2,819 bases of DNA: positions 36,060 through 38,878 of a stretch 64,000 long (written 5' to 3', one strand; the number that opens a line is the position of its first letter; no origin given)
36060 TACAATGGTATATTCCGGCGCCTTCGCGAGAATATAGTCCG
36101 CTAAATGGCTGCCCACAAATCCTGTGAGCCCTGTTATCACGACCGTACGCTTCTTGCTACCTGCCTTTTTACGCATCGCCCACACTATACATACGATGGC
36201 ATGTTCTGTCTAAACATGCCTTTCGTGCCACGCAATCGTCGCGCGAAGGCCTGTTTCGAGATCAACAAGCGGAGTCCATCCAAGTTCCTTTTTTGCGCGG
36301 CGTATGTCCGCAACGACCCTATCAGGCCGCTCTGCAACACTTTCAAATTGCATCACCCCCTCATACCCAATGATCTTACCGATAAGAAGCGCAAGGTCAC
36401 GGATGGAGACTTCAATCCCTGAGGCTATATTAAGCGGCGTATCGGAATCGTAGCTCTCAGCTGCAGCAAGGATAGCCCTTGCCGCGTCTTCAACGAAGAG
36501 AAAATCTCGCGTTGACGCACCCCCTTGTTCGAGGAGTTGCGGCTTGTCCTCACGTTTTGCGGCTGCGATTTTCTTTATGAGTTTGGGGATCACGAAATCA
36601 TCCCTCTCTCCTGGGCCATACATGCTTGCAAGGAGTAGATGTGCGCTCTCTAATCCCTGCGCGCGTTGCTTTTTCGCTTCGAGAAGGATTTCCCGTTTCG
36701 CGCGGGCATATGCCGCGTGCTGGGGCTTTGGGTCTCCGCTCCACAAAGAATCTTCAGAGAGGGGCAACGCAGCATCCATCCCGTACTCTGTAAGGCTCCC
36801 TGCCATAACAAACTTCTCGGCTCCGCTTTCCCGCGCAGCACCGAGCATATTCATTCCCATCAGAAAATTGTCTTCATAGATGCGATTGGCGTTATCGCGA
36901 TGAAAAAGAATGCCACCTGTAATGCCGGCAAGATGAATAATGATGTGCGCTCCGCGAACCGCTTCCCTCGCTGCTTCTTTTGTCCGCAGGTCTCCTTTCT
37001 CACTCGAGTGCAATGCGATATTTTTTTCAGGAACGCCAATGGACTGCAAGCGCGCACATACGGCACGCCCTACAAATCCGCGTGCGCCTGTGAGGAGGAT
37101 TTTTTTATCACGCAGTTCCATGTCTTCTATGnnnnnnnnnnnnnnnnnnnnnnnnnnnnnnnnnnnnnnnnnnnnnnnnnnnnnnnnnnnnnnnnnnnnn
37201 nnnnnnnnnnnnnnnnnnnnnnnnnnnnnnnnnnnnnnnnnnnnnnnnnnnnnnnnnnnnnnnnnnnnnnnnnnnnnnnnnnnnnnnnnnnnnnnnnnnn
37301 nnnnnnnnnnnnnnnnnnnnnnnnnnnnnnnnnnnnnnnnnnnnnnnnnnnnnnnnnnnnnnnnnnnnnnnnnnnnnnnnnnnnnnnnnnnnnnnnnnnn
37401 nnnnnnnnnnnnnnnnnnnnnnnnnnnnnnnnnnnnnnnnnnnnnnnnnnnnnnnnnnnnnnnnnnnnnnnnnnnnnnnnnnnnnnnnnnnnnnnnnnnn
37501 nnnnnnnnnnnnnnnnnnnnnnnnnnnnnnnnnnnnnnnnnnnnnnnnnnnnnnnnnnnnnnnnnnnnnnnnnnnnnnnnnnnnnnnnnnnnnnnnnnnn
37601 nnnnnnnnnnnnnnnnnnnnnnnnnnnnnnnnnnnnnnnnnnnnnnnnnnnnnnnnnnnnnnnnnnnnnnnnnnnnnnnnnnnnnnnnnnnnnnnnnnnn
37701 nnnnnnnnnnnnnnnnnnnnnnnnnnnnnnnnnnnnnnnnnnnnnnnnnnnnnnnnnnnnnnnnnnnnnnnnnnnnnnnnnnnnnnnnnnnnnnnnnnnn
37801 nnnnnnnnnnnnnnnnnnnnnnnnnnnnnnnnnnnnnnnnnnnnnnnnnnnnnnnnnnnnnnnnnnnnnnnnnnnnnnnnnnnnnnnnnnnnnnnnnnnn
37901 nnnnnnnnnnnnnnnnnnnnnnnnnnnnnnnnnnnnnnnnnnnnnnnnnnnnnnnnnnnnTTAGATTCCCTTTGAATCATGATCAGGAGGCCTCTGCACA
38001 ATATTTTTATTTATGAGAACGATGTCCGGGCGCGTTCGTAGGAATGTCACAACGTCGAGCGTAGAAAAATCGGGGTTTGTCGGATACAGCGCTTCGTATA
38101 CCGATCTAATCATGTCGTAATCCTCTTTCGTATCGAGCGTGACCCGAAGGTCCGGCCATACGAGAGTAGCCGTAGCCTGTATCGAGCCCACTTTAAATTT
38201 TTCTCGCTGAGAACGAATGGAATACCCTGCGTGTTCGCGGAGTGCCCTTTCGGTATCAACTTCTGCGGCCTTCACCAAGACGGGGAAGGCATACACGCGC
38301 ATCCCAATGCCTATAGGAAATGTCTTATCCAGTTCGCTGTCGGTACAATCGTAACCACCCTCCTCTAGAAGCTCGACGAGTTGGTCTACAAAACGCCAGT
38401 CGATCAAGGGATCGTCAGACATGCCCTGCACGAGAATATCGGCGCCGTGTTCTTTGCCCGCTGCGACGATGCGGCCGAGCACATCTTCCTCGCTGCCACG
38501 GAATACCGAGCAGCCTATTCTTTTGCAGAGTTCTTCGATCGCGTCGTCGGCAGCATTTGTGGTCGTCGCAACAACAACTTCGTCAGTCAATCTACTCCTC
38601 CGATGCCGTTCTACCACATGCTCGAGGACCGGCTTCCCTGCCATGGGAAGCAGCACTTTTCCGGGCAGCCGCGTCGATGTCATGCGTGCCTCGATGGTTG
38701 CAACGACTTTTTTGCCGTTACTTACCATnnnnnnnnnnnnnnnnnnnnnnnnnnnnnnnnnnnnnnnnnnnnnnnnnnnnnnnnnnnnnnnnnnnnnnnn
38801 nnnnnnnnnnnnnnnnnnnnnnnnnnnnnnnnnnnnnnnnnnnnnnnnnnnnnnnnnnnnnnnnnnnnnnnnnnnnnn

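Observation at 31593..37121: GDP-6-deoxyheptose-type pathway with an embedded C-methyltransferase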

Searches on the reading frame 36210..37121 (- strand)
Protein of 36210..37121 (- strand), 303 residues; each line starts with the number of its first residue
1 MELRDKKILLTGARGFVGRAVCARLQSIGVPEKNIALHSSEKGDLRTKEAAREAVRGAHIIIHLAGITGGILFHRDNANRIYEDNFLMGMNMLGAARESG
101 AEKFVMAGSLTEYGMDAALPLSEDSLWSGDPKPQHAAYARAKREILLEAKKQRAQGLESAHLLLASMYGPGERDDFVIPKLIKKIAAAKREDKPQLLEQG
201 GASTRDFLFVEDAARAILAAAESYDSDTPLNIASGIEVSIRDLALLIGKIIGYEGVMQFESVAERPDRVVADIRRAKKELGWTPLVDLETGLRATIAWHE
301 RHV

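Call 4: search_protein_families(library=pfam, proteins=[window:36210-37121:-])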
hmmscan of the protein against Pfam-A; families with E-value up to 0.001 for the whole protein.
window:36210-37121:- (303 aa): 4 families
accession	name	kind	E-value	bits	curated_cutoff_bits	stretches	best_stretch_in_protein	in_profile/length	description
PF01370.27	Epimerase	-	1.3e-38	133.2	20.9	1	8-232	1-239/240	NAD dependent epimerase/dehydratase family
PF16363.11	GDP_Man_Dehyd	-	6.2e-21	75.6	27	1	41-294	57-331/332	GDP-mannose 4,6 dehydratase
PF01073.25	3Beta_HSD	-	2e-09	37.3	22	1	39-229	48-237/280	3-beta hydroxysteroid dehydrogenase/isomerase family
PF13460.12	NAD_binding_10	-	0.00088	19.6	27.2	0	42-114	45-103/184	NAD(P)H-binding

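Call 5: search_protein_families(library=ncbifam, proteins=[window:36210-37121:-])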
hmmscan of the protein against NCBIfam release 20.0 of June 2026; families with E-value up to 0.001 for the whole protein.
window:36210-37121:- (303 aa): 18 families
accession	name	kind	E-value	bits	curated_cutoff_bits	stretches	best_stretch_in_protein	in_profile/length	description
NF047922.1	GDPFucSynFcl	equivalog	3.9e-39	134.9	500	1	5-299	2-301/308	GDP-L-fucose synthase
TIGR04180.1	EDH_00030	hypoth_equivalog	2.8e-23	82.4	475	1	42-284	55-294/297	NAD-dependent 4,6-dehydratase LegB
TIGR01179.1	galE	equivalog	4.2e-16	58.7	262.3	1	9-302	3-328/332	UDP-glucose 4-epimerase GalE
TIGR01181.1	dTDP_gluc_dehyt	equivalog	3.2e-15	56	365.1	1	140-301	155-313/321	dTDP-glucose 4,6-dehydratase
NF042422.1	oxyalk_red_OleD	equivalog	3.2e-11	43.2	580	1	7-223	2-217/329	2-alkyl-3-oxoalkanoate reductase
TIGR02197.1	heptose_epim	equivalog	2.7e-10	39.9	274.6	1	8-298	1-312/316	ADP-glyceromanno-heptose 6-epimerase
TIGR03466.1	HpnA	hypoth_equivalog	2.7e-10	39.6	367.65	1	7-117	2-121/327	hopanoid-associated sugar epimerase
NF042423.1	oxyalk_red_Shew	equivalog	3.1e-10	39.6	580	1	5-226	8-226/331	2-alkyl-3-oxoalkanoate reductase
NF007490.0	PRK10084.1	subfamily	8.9e-10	38.1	649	1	140-299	171-334/361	dTDP-glucose 4,6-dehydratase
NF007582.0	PRK10217.1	equivalog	1.1e-08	34.6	698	1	152-299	175-331/355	dTDP-glucose 4,6-dehydratase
NF011728.1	PRK15181.1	equivalog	1.1e-08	34.5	760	1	42-299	75-337/348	Vi polysaccharide biosynthesis UDP-N-acetylglucosaminuronic acid C-4 epimerase TviC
NF007956.0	PRK10675.1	subfamily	2.4e-07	30.2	394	0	42-142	56-153/338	UDP-glucose 4-epimerase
NF058621.1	DiazavRedAvaA7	equivalog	3.3e-07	30.2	400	1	7-224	2-222/304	3-diazoavenalumate denitrifying reductase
NF008872.0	PRK11908.1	equivalog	1.5e-06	27.5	294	0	47-247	58-267/349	bifunctional UDP-4-keto-pentose/UDP-xylose synthase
NF052578.1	StrlDmthSdmBMthl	equivalog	7.3e-06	26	600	1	41-189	48-191/328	sterol demethylase protein SdmB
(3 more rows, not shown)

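Call 19: search_solved_structures(query=window:36210-37121:-, max_evalue=1e-10)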
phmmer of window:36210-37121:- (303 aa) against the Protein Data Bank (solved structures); distinct sequences matched with E-value up to 1e-10: 41.
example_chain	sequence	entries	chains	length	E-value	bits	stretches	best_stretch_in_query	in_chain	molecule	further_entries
8du0_A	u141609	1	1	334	6e-38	134.1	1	3-295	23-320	GDP-L-fucose synthase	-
7ll6_A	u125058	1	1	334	8.3e-38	133.7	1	3-295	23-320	GDP-L-fucose synthase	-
1bws_A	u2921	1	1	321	3.1e-26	95.7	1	6-299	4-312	PROTEIN (GDP-4-KETO-6-DEOXY-D-MANNOSE EPIMERASE/REDUCTASE)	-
1bsv_A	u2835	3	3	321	1.1e-25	93.9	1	6-299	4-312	PROTEIN (GDP-FUCOSE SYNTHETASE) | GDP-FUCOSE SYNTHETASE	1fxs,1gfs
1e6u_A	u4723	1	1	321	2.1e-25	93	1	6-299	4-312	GDP-FUCOSE SYNTHETASE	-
1e7s_A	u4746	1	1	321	3.4e-25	92.3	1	6-299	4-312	GDP-FUCOSE SYNTHETASE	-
1e7q_A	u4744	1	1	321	4.1e-25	92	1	6-299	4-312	GDP-FUCOSE SYNTHETASE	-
1e7r_A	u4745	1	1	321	2.3e-24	89.6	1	6-299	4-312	GDP-FUCOSE SYNTHETASE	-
4gll_A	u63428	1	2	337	3.5e-19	72.5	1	78-299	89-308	UDP-glucuronic acid decarboxylase 1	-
2b69_A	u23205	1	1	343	3.8e-19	72.5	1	78-299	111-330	UDP-glucuronate decarboxylase 1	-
8ewu_A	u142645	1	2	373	4e-19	72.4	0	4-184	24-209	GDP-L-fucose synthase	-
6kv9_A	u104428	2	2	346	4.7e-19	72.2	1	4-301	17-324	MoeE5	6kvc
4lk3_A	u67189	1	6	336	1.9e-18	70.1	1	78-299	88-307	UDP-glucuronic acid decarboxylase 1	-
4m55_A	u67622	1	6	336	2.3e-18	69.9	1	78-299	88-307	UDP-glucuronic acid decarboxylase 1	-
10ke_A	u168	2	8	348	2.7e-18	69.7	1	38-301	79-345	Capsular polysaccharide biosynthesis protein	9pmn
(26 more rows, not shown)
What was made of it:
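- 36210..37121 (-): Fcl-family SDR, predicted 4-ketoreductase without the canonical GMER epimerase residues. The GDP-fucose synthase model scores 135 bits (call 5) and PDB 8du0 scores 134 bits (call 19).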

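Call 49: search_solved_structures(query=window:36210-37121:-, max_evalue=1e-25, show_alignments=3)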
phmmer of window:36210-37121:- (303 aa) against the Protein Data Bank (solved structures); distinct sequences matched with E-value up to 1e-25: 3.
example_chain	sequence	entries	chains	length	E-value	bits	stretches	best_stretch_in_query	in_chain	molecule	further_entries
8du0_A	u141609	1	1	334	6e-38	134.1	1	3-295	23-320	GDP-L-fucose synthase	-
7ll6_A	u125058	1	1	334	8.3e-38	133.7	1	3-295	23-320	GDP-L-fucose synthase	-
1bws_A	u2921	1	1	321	3.1e-26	95.7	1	6-299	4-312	PROTEIN (GDP-4-KETO-6-DEOXY-D-MANNOSE EPIMERASE/REDUCTASE)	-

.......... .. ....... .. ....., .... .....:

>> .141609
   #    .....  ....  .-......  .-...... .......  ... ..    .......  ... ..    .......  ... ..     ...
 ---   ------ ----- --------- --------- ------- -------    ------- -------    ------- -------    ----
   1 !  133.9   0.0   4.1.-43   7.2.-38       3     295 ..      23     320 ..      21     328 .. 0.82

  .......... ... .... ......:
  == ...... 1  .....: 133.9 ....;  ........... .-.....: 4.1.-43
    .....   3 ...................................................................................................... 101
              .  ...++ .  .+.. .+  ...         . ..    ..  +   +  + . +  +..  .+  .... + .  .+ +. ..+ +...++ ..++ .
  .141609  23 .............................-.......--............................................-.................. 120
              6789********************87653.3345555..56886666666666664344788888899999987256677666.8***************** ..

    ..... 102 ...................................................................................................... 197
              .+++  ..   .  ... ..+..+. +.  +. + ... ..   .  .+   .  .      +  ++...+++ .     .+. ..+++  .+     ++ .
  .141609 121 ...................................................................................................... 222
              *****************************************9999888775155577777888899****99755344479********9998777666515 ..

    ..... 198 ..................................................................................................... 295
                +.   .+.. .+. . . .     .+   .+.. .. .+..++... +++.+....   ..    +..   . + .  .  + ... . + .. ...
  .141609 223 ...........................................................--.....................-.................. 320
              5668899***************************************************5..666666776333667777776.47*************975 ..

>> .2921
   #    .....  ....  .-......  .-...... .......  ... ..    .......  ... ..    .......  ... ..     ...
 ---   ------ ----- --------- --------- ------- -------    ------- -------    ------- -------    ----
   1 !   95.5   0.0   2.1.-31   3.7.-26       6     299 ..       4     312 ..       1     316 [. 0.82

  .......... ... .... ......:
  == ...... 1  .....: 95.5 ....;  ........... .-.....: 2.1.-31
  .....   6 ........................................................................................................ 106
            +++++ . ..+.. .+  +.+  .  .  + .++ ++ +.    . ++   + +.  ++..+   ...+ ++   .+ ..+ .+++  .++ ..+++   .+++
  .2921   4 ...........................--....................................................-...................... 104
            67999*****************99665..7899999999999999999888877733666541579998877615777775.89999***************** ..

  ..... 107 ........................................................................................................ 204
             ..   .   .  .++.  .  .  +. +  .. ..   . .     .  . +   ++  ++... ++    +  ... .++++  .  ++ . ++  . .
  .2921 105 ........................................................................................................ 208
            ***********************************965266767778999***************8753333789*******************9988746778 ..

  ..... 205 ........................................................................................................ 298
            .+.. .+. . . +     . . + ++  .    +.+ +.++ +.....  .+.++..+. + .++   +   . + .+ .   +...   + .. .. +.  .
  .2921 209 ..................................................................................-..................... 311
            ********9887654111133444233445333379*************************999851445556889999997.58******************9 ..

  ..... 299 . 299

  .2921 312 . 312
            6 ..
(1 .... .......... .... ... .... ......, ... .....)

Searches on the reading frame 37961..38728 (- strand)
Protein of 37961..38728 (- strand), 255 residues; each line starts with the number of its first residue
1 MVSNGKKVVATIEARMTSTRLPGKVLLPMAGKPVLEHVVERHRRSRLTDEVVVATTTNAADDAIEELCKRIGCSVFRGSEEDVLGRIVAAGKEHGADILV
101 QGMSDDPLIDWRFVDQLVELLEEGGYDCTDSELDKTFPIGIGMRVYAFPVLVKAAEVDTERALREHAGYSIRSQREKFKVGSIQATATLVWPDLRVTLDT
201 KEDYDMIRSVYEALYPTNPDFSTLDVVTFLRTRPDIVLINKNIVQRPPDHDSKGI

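Call 4: search_protein_families(library=pfam, proteins=[window:37961-38728:-])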
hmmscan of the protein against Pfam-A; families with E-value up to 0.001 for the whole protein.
window:37961-38728:- (255 aa): 2 families
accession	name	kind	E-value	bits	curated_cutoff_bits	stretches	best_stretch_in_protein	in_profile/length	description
PF02348.25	CTP_transf_3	-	7.7e-28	98.2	22.6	1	11-216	3-196/217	Cytidylyltransferase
PF12804.13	NTP_transf_3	-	1.2e-09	39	27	1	23-137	15-127/160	MobA-like NTP transferase domain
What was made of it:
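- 37961..38728 (-): CTP_transf_3 cytidylyltransferase in the same operon; presumably activates the NeuB product. PF02348 scores 98 bits (call 4).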

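Call 5: search_protein_families(library=ncbifam, proteins=[window:37961-38728:-])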
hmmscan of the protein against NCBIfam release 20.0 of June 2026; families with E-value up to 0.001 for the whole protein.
window:37961-38728:- (255 aa): 10 families
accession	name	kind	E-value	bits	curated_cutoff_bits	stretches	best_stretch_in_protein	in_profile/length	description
NF009905.0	PRK13368.1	subfamily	9.3e-21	74.3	255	1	7-122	2-115/243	3-deoxy-manno-octulosonate cytidylyltransferase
NF003952.0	PRK05450.1-5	subfamily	1.1e-18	67.3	193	1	7-123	2-118/250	3-deoxy-manno-octulosonate cytidylyltransferase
NF003950.0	PRK05450.1-3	subfamily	4.1e-15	55.8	234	1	7-123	2-119/248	3-deoxy-manno-octulosonate cytidylyltransferase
NF003948.0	PRK05450.1-1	equivalog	3.2e-11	42.9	281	1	6-128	4-127/248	3-deoxy-manno-octulosonate cytidylyltransferase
TIGR00466.1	kdsB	equivalog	2.1e-10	40.4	155.2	1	10-120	5-115/241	3-deoxy-manno-octulosonate cytidylyltransferase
TIGR03584.1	PseF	equivalog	2.8e-07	30.4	205.7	1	9-75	1-63/222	pseudaminic acid cytidylyltransferase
TIGR03310.1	matur_MocA_YgfJ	equivalog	8.1e-06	25.9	186.45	1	18-123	10-117/188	molybdenum cofactor cytidylyltransferase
NF001186.0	PRK00155.2-3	equivalog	4.6e-05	23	253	1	13-75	15-74/224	2-C-methyl-D-erythritol 4-phosphate cytidylyltransferase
NF010933.0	PRK14353.1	equivalog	0.00039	19.2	505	1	13-122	16-125/453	bifunctional UDP-N-acetylglucosamine diphosphorylase/glucosamine-1-phosphate N-acetyltransferase GlmU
TIGR01173.1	glmU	equivalog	0.00098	18.1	366.85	0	14-120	12-116/452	bifunctional UDP-N-acetylglucosamine diphosphorylase/glucosamine-1-phosphate N-acetyltransferase GlmU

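Call 73: search_solved_structures(query=window:37961-38728:-, max_evalue=0.001)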
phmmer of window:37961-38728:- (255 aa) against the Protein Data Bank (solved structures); distinct sequences matched with E-value up to 0.001: 15.
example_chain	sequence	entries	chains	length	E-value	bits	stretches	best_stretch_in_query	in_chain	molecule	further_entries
6oew_A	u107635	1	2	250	1.3e-32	116.3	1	7-241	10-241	Cytidylyltransferase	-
1gq9_A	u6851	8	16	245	4e-10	42.8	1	7-120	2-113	3-DEOXY-MANNO-OCTULOSONATE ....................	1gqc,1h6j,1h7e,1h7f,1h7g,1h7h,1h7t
3tqd_A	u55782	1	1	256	1.9e-09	40.5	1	11-123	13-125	3-deoxy-manno-octulosonate cytidylyltransferase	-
3jtj_A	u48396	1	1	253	3.4e-09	39.7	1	3-119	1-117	3-deoxy-manno-octulosonate cytidylyltransferase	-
3pol_A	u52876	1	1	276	4.2e-08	36.1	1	11-129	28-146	3-deoxy-manno-octulosonate cytidylyltransferase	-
4fcu_A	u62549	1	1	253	4.3e-08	36.1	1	11-129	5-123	3-deoxy-manno-octulosonate cytidylyltransferase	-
8ees_A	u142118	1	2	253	4.3e-08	36.1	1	11-121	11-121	3-deoxy-manno-octulosonate cytidylyltransferase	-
3k8d_A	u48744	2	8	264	6.1e-08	35.6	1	8-121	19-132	3-deoxy-manno-octulosonate cytidylyltransferase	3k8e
1vh1_A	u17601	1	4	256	8.5e-08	35.1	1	9-121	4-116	3-deoxy-manno-octulosonate cytidylyltransferase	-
3duv_A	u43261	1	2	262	1e-07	34.9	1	11-121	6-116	3-deoxy-manno-octulosonate cytidylyltransferase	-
1vh3_A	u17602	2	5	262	1.1e-07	34.8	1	11-121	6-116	3-deoxy-manno-octulosonate cytidylyltransferase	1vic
3oam_A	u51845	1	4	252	8.8e-07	31.8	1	10-119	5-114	3-deoxy-manno-octulosonate cytidylyltransferase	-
4xwi_A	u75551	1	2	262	1.1e-06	31.5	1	10-119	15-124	3-deoxy-manno-octulosonate cytidylyltransferase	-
2y6p_A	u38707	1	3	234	9.5e-05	25.2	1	11-133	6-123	3-DEOXY-MANNO-OCTULOSONATE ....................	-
9t4z_A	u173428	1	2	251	0.001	21.8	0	7-78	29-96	PpNeuA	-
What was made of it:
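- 37961..38728 (-): The best solved match is 6oew, a cytidylyltransferase, at 116 bits (call 73).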
